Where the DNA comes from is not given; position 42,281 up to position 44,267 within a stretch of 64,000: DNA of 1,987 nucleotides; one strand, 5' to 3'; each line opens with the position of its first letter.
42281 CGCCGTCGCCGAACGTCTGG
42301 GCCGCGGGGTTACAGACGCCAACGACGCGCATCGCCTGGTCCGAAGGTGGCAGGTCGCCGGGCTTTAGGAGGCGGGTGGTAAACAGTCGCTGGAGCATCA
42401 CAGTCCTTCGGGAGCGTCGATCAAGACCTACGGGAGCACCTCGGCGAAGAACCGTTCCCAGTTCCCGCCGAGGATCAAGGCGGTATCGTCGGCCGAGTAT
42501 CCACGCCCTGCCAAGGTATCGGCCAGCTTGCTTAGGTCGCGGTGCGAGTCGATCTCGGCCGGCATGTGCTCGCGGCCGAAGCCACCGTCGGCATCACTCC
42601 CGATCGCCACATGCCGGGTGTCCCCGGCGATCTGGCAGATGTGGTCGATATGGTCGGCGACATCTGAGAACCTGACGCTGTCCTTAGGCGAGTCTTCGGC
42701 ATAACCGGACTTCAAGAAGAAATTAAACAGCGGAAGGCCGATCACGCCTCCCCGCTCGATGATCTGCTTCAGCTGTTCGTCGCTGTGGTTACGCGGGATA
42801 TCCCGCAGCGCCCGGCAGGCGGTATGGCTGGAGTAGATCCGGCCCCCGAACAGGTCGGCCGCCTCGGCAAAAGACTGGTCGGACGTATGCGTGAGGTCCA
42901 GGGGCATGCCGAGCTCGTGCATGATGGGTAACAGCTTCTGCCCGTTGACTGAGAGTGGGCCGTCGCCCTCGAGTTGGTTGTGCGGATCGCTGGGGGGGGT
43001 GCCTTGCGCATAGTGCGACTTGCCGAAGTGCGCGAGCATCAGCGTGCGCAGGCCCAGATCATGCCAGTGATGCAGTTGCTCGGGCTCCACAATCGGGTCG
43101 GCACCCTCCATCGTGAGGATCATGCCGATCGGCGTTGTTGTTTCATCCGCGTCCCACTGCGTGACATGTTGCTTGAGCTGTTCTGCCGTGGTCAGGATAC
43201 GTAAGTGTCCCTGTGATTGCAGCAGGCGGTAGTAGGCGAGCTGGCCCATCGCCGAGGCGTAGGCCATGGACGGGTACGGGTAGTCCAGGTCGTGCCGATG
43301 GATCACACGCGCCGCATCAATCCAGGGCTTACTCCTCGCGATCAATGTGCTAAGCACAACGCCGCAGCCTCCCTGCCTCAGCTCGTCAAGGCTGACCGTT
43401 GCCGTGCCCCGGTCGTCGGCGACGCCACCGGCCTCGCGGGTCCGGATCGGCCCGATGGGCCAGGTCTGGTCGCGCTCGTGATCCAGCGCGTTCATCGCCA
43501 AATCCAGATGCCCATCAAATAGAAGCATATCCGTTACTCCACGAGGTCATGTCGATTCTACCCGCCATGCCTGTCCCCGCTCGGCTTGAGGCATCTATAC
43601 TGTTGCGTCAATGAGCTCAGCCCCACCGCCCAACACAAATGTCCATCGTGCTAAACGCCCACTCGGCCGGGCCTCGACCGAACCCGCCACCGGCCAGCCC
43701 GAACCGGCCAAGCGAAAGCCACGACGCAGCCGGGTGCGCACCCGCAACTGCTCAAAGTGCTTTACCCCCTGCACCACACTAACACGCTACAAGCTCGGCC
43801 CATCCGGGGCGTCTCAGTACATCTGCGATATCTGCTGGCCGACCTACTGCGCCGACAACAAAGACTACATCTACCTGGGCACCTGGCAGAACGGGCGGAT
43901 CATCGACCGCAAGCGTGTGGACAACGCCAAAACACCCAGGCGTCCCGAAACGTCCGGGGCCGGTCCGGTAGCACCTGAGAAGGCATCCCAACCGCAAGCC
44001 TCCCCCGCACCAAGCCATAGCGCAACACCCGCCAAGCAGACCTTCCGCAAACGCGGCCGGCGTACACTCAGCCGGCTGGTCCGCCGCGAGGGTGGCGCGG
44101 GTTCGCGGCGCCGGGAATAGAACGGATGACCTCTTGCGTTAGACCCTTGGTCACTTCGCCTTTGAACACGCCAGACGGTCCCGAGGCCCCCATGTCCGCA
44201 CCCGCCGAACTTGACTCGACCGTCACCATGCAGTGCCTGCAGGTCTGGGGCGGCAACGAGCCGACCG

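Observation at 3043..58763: Window-wide signature of leaderless mRNAs: -10 hexamer 6-7 nt before the start codon, no Shine-Dalgarno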

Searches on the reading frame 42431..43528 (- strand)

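Call 36: search_protein_families(library=pfam, proteins=[window:42431-43528:-])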
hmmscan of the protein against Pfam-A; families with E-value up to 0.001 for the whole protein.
window:42431-43528:- (366 aa): 1 family
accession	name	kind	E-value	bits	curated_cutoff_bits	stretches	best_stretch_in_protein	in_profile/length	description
PF01244.27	Peptidase_M19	-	1.2e-54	186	26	1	2-362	7-318/319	Membrane dipeptidase (Peptidase family M19)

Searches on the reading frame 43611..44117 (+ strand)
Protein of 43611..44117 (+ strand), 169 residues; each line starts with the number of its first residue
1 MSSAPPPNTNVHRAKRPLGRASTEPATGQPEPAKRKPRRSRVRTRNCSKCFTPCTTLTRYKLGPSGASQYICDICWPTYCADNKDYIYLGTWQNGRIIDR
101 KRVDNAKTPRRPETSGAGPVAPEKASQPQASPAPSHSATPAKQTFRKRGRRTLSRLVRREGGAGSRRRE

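Call 36: search_protein_families(library=pfam, proteins=[window:43611-44117:+])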
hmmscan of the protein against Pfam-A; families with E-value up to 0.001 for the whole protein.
window:43611-44117:+ (169 aa): 0 families
